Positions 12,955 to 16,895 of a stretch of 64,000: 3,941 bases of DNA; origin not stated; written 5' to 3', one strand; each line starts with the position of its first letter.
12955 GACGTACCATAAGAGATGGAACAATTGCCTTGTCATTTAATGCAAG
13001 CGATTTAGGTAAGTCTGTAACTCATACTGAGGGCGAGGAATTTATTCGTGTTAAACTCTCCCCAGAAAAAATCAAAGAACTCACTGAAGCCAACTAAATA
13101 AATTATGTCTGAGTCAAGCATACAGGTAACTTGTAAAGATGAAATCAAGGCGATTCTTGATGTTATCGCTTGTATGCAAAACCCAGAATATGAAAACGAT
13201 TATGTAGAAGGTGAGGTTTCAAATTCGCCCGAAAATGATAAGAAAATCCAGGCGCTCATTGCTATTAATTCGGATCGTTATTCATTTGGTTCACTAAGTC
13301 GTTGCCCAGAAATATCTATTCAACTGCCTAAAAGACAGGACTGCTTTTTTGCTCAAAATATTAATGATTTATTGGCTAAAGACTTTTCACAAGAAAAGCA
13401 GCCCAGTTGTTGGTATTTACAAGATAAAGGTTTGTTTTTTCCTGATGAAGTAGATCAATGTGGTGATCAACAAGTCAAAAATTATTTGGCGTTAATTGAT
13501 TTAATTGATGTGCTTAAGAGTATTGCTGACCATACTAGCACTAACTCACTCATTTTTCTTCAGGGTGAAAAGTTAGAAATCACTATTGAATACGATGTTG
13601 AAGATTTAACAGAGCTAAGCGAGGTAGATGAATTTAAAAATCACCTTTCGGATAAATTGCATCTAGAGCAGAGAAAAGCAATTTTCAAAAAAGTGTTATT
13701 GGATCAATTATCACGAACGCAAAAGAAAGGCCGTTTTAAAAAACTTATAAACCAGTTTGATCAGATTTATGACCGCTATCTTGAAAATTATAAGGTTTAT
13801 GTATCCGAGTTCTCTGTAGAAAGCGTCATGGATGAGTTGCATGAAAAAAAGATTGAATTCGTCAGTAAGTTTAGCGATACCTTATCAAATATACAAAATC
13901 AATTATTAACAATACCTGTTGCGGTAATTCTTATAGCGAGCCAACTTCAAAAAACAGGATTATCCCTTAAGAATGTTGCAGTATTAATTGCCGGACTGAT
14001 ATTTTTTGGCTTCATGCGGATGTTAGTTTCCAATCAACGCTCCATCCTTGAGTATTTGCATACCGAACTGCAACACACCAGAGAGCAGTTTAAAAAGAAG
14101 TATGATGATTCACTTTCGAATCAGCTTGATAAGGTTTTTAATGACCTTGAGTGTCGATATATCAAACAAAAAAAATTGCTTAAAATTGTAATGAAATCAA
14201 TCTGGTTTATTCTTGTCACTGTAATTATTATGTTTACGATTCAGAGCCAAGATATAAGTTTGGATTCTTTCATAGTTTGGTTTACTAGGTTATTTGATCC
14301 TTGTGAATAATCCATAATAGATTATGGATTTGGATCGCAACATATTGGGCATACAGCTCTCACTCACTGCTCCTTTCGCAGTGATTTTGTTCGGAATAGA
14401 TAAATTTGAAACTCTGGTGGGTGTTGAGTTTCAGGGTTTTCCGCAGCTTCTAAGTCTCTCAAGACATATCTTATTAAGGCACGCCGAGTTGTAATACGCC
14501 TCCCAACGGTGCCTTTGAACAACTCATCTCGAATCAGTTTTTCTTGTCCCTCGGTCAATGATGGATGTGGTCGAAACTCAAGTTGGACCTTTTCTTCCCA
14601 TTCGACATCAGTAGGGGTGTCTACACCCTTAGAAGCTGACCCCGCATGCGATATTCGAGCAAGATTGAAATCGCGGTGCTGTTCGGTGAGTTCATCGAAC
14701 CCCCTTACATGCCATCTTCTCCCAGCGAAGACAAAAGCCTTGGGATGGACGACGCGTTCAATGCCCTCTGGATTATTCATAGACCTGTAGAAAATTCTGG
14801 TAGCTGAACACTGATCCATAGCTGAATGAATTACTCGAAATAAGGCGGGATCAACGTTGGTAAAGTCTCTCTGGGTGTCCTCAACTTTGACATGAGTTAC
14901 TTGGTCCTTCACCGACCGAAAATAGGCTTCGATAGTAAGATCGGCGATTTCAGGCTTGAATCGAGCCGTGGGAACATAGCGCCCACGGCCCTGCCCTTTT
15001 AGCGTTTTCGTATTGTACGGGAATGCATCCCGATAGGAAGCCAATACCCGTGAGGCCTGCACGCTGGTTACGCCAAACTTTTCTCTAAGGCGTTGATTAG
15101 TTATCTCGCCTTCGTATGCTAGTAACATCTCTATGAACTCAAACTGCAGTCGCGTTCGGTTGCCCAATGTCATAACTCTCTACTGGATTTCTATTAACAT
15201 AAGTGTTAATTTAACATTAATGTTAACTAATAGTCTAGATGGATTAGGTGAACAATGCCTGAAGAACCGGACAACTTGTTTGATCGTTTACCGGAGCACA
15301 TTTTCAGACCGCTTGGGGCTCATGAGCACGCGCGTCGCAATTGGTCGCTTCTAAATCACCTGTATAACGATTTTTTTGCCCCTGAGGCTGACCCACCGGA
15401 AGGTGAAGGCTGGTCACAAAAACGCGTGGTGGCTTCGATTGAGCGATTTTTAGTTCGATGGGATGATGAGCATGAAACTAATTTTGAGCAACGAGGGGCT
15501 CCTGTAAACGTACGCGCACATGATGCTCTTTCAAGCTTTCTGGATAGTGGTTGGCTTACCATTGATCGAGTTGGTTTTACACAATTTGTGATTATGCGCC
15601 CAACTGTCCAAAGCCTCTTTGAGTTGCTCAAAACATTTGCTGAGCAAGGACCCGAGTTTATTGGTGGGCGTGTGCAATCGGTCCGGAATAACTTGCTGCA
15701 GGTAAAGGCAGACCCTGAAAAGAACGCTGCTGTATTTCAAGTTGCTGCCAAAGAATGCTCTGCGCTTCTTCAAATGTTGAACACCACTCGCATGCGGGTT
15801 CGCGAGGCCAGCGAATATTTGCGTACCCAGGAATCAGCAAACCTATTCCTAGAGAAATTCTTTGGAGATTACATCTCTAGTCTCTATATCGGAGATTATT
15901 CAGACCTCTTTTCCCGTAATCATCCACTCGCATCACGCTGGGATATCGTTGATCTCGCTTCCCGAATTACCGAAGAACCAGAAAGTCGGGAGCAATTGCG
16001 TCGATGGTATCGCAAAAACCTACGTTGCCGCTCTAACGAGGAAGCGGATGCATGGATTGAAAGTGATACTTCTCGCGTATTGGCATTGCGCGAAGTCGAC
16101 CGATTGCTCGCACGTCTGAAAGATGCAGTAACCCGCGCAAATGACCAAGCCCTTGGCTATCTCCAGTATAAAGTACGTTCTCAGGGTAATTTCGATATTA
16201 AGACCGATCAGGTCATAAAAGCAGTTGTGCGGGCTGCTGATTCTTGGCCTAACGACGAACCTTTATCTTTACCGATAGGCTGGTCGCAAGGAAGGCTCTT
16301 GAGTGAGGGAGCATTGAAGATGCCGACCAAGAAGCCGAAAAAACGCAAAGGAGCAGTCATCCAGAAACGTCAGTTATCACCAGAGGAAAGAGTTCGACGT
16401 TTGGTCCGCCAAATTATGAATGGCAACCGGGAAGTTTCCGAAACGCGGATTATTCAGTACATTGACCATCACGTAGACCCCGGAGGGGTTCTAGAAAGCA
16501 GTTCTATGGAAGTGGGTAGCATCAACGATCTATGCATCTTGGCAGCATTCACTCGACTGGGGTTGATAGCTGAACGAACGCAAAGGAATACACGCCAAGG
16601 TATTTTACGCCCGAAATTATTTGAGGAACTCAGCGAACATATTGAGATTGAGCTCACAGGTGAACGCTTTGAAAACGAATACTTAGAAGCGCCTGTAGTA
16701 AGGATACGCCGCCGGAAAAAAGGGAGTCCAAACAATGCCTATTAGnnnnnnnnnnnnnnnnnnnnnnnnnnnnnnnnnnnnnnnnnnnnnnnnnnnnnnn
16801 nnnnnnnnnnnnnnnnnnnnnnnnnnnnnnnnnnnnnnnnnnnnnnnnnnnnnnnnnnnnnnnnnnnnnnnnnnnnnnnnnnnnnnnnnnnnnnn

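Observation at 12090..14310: Two-gene cargo operon: YejK/NA37-like nucleoid-associated protein plus a 3-TM protein, a candidate undescribed defence module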

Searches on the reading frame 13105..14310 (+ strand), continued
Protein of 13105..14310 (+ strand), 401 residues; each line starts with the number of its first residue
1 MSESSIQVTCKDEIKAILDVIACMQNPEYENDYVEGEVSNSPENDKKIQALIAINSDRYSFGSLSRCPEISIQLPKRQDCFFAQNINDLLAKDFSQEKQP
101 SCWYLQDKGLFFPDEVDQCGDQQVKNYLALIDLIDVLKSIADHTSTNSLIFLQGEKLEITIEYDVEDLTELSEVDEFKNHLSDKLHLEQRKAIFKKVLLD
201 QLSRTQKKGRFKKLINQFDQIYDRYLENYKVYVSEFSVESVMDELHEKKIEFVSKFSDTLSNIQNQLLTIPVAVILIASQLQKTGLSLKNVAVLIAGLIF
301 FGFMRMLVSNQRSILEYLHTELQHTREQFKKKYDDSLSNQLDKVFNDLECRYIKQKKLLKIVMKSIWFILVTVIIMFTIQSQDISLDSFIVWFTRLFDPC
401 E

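Call 80: get_annotated_region(hit=H8, flank=4000)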
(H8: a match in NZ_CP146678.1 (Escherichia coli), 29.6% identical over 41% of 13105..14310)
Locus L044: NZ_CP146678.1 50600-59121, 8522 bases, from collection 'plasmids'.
description: Escherichia coli strain MS 69-1 plasmid unnamed3, complete sequence
organism: Escherichia coli (NCBI taxid 562)
taxonomy: Bacteria; Pseudomonadota; Gammaproteobacteria; Enterobacterales; Enterobacteriaceae; Escherichia; Escherichia coli
host: -; source: Homo sapiens,cell culture,Colon; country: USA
typing (MOB-suite, as given by PLSDB): non-mobilizable
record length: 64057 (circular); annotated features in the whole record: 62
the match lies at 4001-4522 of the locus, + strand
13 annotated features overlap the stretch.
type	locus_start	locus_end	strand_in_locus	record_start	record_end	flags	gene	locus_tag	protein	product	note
CDS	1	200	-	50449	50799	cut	-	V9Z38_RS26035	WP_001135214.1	HNH endonuclease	-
CDS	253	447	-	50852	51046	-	-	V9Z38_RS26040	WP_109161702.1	hypothetical protein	-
CDS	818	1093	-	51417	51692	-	-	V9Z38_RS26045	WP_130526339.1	peptidase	-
CDS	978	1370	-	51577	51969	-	-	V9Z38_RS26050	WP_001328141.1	DUF2570 domain-containing protein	-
CDS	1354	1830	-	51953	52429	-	-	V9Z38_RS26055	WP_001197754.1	glycoside hydrolase family 104 protein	-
CDS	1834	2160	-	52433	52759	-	-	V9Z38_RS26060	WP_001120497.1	phage holin, lambda family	GO:0019835 - cytolysis [Evidence IEA]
CDS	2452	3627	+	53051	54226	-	-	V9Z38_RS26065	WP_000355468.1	nucleoid-associated protein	-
CDS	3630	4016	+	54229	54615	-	-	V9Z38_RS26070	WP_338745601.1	hypothetical protein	-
CDS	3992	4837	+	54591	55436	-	-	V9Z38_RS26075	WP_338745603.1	hypothetical protein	-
CDS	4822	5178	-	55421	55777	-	-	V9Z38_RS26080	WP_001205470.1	antiterminator Q family protein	GO:0060567 - negative regulation of termination of DNA-templated transcription [Evidence IEA]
CDS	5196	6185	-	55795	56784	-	-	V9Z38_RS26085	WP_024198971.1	DUF968 domain-containing protein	-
CDS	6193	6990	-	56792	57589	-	-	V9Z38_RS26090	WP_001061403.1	KilA-N domain-containing protein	-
CDS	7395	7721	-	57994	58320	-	-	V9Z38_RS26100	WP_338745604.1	LexA family transcriptional regulator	-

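Call 84: search_protein_families(library=phrogs, proteins=[window:13105-14310:+], max_evalue=0.001)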
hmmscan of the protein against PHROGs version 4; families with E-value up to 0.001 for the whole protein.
window:13105-14310:+ (401 aa): 1 family
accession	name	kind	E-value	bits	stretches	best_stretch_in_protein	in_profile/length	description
phrog_5023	-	unknown function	2.9e-56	192.2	1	16-381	29-403/412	-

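Call 85: find_encoding_contigs(protein=P0002, flank=4000, max_places=3)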
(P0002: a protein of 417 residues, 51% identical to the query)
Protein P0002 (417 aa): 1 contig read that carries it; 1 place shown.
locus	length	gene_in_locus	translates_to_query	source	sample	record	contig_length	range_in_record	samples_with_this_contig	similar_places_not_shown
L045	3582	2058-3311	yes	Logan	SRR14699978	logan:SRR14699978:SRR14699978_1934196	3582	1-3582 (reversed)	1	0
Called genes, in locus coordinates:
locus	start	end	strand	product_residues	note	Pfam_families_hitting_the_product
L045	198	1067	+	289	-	-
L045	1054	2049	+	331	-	PF04245:NA37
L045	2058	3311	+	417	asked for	-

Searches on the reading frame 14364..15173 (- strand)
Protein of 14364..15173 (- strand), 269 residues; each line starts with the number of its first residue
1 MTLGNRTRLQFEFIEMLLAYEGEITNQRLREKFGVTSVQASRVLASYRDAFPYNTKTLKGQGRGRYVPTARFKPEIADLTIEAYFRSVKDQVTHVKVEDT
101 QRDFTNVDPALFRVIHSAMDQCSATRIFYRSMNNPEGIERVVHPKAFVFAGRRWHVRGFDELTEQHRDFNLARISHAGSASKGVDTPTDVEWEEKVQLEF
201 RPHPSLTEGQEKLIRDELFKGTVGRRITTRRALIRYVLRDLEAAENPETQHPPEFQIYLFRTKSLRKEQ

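Call 3: search_protein_families(library=pfam, proteins=[window:14364-15173:-], max_evalue=0.1)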
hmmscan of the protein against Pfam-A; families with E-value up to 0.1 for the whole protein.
window:14364-15173:- (269 aa): 1 family
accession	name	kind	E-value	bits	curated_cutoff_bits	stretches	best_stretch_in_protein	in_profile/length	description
PF13280.12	WYL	-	4e-11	43.2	21.8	1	111-177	2-68/70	WYL domain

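Call 4: search_protein_families(library=padloc, proteins=[window:14364-15173:-], max_evalue=0.1)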
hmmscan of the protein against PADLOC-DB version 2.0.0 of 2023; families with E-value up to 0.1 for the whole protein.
window:14364-15173:- (269 aa): 2 families
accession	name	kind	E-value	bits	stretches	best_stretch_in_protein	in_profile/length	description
PDLC01457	WYL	-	7.3e-19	66.3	2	99-192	114-206/229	"CAS-I,CAS-II,CAS-III,CAS-IV,CAS-V,CAS-VI; associated_signaling"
PDLC01652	WYL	-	1.1e-08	33.6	1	106-194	14-88/162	"CAS-I,CAS-II,CAS-III,CAS-IV,CAS-V,CAS-VI; associated_signaling"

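Call 5: search_protein_families(library=ncbifam, proteins=[window:14364-15173:-], max_evalue=0.1)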
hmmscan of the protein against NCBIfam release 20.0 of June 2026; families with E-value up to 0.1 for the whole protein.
window:14364-15173:- (269 aa): 0 families

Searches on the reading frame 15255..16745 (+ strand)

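Call 3: search_protein_families(library=pfam, proteins=[window:15255-16745:+], max_evalue=0.1)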
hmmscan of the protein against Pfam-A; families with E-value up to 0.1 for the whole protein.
window:15255-16745:+ (496 aa): 1 family
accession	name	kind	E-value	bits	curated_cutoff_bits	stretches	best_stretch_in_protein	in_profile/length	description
PF18982.5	JetA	-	5.8e-76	256.2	26.2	1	54-487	15-434/434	Wadjet protein JetA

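Call 4: search_protein_families(library=padloc, proteins=[window:15255-16745:+], max_evalue=0.1)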
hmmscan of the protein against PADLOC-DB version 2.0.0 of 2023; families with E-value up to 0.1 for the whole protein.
window:15255-16745:+ (496 aa): 9 families
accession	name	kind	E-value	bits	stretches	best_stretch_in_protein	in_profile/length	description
PDLC00456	JetA1|JetA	-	1.9e-106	354.6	1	3-488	6-479/482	DUF5716 domain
PDLC00466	JetA1|JetA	-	2.5e-47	159.8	1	7-443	2-430/465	DUF5716 domain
PDLC00443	JetA1|JetA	-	8.9e-46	154.5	1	8-447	2-437/466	DUF5716 domain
PDLC00453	JetA1|JetA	-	1.3e-28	98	1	76-490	89-495/504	DUF5716 domain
PDLC00442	JetA1|JetA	-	1.5e-18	64.9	1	7-429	4-428/467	DUF5716 domain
PDLC00449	JetA1|JetA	-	9.8e-14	49.1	1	8-426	3-419/464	DUF5716 domain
PDLC00454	JetA1|JetA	-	1.4e-11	41.9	1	89-440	78-418/468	DUF5716 domain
PDLC00450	JetA1|JetA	-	0.00053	17.1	1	60-184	54-179/467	DUF5716 domain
PDLC00445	JetA1|JetA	-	0.001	16.3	0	362-440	363-441/480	DUF5716 domain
